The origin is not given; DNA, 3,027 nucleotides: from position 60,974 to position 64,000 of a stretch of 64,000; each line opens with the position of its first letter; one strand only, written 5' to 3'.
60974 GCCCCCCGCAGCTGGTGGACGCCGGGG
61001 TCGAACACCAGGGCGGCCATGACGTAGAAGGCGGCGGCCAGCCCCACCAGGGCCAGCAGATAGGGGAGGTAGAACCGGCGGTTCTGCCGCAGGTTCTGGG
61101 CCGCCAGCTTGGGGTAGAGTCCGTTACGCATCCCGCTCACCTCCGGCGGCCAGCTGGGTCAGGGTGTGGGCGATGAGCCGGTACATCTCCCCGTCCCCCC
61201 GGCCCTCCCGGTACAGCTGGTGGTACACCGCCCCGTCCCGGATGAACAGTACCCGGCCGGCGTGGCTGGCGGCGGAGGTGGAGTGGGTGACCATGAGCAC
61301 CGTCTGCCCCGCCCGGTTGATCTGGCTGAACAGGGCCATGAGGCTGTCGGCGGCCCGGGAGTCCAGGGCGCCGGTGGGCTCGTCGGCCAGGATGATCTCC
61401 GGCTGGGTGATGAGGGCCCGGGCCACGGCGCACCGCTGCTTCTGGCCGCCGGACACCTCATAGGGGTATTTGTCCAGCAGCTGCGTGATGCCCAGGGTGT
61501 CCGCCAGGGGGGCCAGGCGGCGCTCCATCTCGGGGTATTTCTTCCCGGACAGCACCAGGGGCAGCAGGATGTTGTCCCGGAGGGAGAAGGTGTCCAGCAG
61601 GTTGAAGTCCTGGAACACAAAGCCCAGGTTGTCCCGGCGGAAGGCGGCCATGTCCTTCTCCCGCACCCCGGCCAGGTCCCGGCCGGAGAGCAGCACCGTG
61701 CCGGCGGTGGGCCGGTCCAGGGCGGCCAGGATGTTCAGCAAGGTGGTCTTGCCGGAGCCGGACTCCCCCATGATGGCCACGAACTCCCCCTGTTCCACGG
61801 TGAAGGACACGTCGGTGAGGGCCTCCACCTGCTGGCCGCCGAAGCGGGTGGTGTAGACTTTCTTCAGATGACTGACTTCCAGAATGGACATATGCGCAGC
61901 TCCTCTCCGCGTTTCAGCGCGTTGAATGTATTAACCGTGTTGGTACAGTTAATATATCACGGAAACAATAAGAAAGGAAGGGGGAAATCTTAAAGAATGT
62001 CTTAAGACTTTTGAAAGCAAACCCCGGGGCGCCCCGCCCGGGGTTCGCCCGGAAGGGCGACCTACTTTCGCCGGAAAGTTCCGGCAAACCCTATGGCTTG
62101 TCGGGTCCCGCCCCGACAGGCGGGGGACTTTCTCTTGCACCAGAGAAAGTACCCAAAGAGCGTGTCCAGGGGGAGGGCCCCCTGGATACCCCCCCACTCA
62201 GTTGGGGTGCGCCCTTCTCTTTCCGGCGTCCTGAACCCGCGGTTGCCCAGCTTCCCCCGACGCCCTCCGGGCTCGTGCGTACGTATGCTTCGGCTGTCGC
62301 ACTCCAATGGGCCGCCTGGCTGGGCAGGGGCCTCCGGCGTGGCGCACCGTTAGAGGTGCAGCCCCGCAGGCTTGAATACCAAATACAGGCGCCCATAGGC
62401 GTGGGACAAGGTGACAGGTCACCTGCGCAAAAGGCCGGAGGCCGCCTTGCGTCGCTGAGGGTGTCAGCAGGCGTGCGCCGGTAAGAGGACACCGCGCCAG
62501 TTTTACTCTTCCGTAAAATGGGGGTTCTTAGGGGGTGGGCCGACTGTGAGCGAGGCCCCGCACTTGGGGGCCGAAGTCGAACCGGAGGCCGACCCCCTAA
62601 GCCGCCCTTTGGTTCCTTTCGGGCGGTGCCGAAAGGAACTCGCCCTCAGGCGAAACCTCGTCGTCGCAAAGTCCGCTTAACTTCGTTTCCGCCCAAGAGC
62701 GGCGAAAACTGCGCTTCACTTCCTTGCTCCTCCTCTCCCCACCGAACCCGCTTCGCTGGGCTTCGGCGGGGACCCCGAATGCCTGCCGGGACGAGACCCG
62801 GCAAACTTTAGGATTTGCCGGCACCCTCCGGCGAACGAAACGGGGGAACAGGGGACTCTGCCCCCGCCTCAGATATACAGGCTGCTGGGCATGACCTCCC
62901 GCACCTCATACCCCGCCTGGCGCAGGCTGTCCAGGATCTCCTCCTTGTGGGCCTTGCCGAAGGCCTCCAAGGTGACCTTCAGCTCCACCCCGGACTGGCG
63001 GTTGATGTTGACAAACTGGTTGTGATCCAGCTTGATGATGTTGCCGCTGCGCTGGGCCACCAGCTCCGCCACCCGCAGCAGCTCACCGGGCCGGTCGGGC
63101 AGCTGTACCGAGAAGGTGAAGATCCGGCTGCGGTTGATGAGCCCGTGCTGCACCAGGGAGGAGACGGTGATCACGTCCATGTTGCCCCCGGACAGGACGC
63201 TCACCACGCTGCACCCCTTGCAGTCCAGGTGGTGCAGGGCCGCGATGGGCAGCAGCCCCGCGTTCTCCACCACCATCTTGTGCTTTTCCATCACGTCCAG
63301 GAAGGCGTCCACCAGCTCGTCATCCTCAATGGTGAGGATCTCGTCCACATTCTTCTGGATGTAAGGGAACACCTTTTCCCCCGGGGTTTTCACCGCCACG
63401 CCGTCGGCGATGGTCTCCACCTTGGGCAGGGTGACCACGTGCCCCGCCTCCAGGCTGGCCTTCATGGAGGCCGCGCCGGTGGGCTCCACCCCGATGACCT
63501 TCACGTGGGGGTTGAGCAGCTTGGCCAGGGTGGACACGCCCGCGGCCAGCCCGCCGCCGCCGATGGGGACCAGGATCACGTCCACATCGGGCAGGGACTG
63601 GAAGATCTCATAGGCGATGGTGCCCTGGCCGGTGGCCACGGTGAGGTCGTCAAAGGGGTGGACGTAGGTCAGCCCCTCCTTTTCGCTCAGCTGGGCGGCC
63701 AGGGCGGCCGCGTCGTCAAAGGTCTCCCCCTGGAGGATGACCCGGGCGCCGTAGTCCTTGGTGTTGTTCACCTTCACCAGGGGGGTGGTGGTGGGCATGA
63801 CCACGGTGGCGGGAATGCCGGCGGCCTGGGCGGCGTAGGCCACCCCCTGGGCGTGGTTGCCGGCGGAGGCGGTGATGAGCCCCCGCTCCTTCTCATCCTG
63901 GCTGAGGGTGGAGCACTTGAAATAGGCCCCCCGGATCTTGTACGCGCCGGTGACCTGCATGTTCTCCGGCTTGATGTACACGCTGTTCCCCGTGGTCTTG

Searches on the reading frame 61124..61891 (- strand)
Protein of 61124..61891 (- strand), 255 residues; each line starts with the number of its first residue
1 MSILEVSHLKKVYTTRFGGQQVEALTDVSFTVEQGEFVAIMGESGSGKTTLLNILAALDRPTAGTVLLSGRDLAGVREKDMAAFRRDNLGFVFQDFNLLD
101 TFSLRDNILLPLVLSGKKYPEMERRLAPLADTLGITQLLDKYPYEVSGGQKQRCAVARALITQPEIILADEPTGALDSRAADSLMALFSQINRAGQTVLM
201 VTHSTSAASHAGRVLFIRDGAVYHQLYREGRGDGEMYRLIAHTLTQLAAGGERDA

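Call 8: search_protein_families(library=pfam, proteins=[window:61124-61891:-], max_evalue=0.001)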
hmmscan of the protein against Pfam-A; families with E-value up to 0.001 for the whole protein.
window:61124-61891:- (255 aa): 5 families
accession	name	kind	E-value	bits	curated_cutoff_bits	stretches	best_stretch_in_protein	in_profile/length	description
PF00005.33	ABC_tran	-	2.5e-36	125.7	25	1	25-173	1-136/137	ABC transporter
PF13304.12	AAA_21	-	5.6e-07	30.4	27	0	143-205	235-300/304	AAA domain, putative AbiEii toxin, Type IV TA system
PF13191.12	AAA_16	-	2.9e-05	25.1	32.6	1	20-70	7-58/167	AAA ATPase domain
PF13401.12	AAA_22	-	0.00027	21.7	27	0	34-60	4-33/130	AAA domain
PF13555.12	AAA_29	-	0.00092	19.4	27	0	29-56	16-43/61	P-loop containing region of AAA domain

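Call 31: find_encoding_contigs(protein=window:61124-61891:-, flank=3000, max_places=10)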
Protein window:61124-61891:- (255 aa): 14 contigs read that carry it; 10 places shown.
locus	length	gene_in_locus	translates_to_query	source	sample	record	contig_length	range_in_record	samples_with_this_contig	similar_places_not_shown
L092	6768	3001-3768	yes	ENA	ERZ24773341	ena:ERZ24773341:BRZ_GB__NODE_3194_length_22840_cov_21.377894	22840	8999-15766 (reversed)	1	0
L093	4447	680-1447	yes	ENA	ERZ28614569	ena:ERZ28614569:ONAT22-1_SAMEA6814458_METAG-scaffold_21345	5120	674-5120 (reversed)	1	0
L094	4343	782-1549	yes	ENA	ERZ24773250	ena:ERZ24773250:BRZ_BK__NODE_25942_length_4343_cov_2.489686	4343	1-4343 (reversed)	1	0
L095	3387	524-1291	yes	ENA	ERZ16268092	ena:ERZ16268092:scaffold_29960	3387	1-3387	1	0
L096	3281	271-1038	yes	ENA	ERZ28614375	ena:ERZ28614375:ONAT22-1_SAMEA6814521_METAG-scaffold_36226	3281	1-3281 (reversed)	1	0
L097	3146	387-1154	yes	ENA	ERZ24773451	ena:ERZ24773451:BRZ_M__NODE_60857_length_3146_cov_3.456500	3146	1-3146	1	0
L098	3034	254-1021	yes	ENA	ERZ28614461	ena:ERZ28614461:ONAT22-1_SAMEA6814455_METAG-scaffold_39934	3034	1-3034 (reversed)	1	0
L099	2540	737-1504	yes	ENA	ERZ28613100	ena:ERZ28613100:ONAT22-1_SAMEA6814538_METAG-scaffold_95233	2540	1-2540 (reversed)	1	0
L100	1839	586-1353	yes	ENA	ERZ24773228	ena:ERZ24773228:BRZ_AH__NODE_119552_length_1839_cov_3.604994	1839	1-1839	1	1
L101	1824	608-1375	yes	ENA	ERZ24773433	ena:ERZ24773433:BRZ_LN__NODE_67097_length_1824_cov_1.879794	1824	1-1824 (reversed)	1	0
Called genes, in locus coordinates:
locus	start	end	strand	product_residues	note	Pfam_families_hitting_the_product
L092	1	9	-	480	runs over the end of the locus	PF03062:MBOAT, PF13813:MBOAT_2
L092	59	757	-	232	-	PF12844:HTH_19, PF13560:HTH_31, PF01381:HTH_3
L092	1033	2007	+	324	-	PF01515:PTA_PTB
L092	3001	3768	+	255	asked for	PF13191:AAA_16 (faint), PF00005:ABC_tran, PF13304:AAA_21 (faint)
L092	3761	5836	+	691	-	PF02687:FtsX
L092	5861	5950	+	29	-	-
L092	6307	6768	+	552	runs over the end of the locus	PF12072:RNase_Y_N, PF00013:KH_1 (weak), PF01966:HD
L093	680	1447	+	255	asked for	PF13191:AAA_16 (faint), PF00005:ABC_tran, PF13304:AAA_21 (faint)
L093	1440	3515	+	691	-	PF02687:FtsX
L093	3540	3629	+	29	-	-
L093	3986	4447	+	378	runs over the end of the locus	?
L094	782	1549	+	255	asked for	PF13191:AAA_16 (faint), PF00005:ABC_tran, PF13304:AAA_21 (faint)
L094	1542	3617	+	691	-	PF02687:FtsX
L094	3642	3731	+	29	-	-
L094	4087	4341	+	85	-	?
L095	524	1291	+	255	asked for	PF13191:AAA_16 (faint), PF00005:ABC_tran, PF13304:AAA_21 (faint)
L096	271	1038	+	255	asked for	PF13191:AAA_16 (faint), PF00005:ABC_tran, PF13304:AAA_21 (faint)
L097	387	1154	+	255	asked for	PF13191:AAA_16 (faint), PF00005:ABC_tran, PF13304:AAA_21 (faint)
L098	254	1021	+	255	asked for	PF13191:AAA_16 (faint), PF00005:ABC_tran, PF13304:AAA_21 (faint)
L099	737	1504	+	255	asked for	PF13191:AAA_16 (faint), PF00005:ABC_tran, PF13304:AAA_21 (faint)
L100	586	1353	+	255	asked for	PF13191:AAA_16 (faint), PF00005:ABC_tran, PF13304:AAA_21 (faint)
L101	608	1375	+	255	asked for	PF13191:AAA_16 (faint), PF00005:ABC_tran, PF13304:AAA_21 (faint)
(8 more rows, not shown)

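Call 78: find_encoding_contigs(protein=window:61124-61891:-, flank=10000, max_places=3)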
Protein window:61124-61891:- (255 aa): 14 contigs read that carry it; 3 places shown.
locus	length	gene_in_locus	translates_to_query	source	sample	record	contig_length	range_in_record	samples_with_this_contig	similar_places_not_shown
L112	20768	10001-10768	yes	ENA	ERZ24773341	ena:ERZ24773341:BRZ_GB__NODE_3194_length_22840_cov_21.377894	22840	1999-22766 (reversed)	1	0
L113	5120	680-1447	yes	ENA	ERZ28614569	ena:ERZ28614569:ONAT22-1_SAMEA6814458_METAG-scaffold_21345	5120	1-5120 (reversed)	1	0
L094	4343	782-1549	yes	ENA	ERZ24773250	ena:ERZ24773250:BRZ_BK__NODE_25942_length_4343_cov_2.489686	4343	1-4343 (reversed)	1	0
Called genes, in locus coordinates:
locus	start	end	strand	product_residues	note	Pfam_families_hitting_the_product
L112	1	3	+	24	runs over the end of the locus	?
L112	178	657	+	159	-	PF11188:DUF2975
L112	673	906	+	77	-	PF12844:HTH_19 (weak), PF13443:HTH_26, PF01381:HTH_3 (weak)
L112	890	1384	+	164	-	-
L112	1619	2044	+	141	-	PF12647:RNHCP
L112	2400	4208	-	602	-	PF00009:GTP_EFTU, PF22042:EF-G_D2 (weak), PF03144:GTP_EFTU_D2, PF00679:EFG_C, PF06421:LepA_C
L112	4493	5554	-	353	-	-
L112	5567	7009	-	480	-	PF03062:MBOAT, PF13813:MBOAT_2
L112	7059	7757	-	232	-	PF12844:HTH_19, PF13560:HTH_31, PF01381:HTH_3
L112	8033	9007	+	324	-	PF01515:PTA_PTB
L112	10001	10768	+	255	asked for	PF13191:AAA_16 (faint), PF00005:ABC_tran, PF13304:AAA_21 (faint)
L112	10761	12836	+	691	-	PF02687:FtsX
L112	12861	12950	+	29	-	-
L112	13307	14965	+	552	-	PF12072:RNase_Y_N, PF00013:KH_1 (weak), PF01966:HD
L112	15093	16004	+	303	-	PF09924:LPG_synthase_C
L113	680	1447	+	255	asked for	PF13191:AAA_16 (faint), PF00005:ABC_tran, PF13304:AAA_21 (faint)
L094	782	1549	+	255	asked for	PF13191:AAA_16 (faint), PF00005:ABC_tran, PF13304:AAA_21 (faint)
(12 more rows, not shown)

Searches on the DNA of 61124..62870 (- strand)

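Call 53: search_rna_families(source=window, start=61890, end=62870, threshold=evalue, max_evalue=10)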
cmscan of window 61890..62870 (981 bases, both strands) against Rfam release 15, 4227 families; matches with E-value up to 10: 9.
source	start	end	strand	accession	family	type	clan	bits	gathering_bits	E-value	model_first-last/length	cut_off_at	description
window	61968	62017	+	RF01360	CRISPR-DR47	Gene; CRISPR;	-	20.1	39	0.66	1-37/37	no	CRISPR RNA direct repeat element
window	62513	62639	+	RF02937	Clostridiales-2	Gene; sRNA;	-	19.6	58.6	0.082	1-82/82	no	Clostridiales-2 RNA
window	62155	62211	+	RF01098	RF_site9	Cis-reg; frameshift_element;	-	17.2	70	3.7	1-50/50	no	Gag/pro ribosomal frameshift site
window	62011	62118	-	RF01772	rnk_pseudo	Cis-reg; leader;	-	16.6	55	6.1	1-108/108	no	Pseudomonas rnk leader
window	62014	62127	-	RF02837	anti-hemB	Gene; sRNA;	-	16.3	49.5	0.57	1-81/81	no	Burkholderia RNA 7 (anti-hemB)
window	62276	62339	+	RF02201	TTC28-AS1_4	Gene; lncRNA;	-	15.9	45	5.1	1-113/113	no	TTC28 antisense RNA 1 conserved region 4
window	62330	62483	-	RF01754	radC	Cis-reg;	-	15.1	40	2.5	1-149/149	no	radC RNA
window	61946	62044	+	RF00627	P15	Gene;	-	14.3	70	2.9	1-119/119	no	Pseudomonas sRNA P15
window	62669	62722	-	RF01681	P4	Gene; sRNA;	-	9.7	37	9.3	1-215/215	no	Pseudomonas sRNA P4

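Call 54: search_rna_families(sources=[L001, L101, L082], threshold=evalue, max_evalue=1, show_alignments=4)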
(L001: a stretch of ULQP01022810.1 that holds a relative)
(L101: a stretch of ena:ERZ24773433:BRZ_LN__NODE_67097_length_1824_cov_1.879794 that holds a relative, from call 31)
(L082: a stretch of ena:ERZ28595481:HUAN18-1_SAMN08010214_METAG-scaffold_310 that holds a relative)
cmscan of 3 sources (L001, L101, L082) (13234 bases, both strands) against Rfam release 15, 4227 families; matches with E-value up to 1: 5.
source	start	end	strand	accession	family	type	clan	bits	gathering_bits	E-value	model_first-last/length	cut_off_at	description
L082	1473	1572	+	RF01812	Pxr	Gene; sRNA;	-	27.5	80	0.19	1-109/109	no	Pxr regulatory sRNA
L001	2575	2653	-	RF02837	anti-hemB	Gene; sRNA;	-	26.7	49.5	0.0087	1-81/81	no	Burkholderia RNA 7 (anti-hemB)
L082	919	995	-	RF00236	ctRNA_pGA1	Gene; antisense;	-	26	45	0.12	1-79/79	no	ctRNA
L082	6564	6667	+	RF02602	BASRCI414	Gene; sRNA;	-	20.3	270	0.25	1-229/229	no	Brucella sRNA CI414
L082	2544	2666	-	RF00223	IRES_Bip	Cis-reg; IRES;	-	16.3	40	0.22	1-263/263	no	bip internal ribosome entry site (IRES)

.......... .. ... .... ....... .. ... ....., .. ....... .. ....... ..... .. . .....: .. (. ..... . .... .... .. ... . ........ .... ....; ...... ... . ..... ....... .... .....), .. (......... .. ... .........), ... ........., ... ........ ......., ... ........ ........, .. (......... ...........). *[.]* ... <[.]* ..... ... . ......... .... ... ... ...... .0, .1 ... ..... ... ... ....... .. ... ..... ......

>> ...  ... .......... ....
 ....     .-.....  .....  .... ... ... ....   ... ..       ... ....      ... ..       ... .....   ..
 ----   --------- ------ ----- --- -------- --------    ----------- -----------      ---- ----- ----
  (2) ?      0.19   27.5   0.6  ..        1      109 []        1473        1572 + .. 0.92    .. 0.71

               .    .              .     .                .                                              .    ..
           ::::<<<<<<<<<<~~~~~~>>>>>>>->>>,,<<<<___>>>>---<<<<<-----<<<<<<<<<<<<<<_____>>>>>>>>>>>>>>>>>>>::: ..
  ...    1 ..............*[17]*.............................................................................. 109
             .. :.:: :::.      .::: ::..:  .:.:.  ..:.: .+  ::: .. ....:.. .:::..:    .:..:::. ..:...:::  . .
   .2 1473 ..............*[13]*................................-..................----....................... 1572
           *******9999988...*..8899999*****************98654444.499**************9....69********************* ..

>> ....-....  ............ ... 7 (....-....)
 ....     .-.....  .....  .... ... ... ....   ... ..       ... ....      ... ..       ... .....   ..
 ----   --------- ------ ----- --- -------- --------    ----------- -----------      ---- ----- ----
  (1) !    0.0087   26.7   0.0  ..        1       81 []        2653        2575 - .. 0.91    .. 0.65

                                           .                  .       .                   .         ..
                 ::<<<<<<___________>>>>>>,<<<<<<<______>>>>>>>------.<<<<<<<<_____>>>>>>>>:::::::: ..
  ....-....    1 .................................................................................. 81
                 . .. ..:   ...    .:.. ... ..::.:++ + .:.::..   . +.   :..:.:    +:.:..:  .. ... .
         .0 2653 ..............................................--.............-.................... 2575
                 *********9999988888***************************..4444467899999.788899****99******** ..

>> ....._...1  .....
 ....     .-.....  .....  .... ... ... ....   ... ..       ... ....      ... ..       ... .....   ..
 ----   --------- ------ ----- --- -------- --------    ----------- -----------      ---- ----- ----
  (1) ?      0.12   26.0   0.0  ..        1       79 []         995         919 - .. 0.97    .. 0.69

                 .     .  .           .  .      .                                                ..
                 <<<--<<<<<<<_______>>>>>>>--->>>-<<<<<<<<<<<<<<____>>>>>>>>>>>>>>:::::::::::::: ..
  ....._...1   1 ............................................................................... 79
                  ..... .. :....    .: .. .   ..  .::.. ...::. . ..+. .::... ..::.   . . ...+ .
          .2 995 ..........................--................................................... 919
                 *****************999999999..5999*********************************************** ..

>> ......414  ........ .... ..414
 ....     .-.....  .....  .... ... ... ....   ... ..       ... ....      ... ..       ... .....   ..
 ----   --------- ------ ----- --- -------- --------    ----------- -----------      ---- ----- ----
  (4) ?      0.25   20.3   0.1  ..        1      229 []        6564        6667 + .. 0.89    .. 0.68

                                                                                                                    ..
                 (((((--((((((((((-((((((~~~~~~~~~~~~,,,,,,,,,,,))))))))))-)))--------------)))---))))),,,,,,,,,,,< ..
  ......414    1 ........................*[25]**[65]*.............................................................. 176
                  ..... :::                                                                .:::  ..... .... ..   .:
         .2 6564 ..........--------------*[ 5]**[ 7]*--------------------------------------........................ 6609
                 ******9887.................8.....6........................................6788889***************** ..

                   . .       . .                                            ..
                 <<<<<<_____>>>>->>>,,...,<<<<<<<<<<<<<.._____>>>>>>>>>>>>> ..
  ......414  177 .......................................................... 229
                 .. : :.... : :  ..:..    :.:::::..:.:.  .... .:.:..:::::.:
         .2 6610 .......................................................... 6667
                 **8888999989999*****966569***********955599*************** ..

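Call 55: search_rna_families(source=window, start=62480, end=62680, threshold=evalue, max_evalue=1, show_alignments=2)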
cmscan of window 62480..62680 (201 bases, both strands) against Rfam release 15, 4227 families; matches with E-value up to 1: 1.
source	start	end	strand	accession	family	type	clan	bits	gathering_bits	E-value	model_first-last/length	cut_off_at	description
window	62513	62639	+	RF02937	Clostridiales-2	Gene; sRNA;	-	19.6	58.6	0.017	1-82/82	no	Clostridiales-2 RNA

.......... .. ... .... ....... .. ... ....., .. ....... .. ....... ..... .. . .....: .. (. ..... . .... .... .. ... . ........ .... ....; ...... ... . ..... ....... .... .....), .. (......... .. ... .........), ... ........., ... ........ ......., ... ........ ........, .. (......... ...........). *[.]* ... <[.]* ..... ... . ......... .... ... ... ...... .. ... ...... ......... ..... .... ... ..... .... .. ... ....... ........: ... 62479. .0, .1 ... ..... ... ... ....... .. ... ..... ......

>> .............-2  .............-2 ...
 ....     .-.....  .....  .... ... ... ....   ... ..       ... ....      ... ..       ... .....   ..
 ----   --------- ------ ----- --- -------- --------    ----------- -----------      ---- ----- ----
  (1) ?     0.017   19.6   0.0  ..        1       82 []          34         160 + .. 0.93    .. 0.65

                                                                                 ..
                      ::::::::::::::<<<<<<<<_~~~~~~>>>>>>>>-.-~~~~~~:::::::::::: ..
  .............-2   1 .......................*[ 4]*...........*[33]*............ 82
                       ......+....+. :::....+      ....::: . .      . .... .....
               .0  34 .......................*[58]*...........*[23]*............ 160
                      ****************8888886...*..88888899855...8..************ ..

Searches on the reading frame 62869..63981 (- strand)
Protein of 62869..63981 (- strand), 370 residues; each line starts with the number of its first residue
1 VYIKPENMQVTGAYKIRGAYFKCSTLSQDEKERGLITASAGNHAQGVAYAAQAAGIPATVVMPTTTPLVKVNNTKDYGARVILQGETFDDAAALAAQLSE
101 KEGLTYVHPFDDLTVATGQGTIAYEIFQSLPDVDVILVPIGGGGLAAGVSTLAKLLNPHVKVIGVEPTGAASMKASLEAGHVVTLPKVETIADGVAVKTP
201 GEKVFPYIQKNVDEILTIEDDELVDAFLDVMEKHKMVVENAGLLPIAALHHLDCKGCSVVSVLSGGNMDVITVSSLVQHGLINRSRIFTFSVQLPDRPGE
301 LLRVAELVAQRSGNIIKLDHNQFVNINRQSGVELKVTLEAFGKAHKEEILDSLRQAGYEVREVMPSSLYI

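Call 8: search_protein_families(library=pfam, proteins=[window:62869-63981:-], max_evalue=0.001)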
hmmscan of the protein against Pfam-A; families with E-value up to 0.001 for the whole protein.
window:62869-63981:- (370 aa): 1 family
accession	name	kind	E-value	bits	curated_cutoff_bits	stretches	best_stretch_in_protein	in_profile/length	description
PF00291.31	PALP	-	1.2e-73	248.5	35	1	2-265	25-295/295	Pyridoxal-phosphate dependent enzyme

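Call 75: find_encoding_contigs(protein=window:62869-63981:-, flank=10000, max_places=6)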
Protein window:62869-63981:- (370 aa): no gene with exactly this product is on record in the collection.
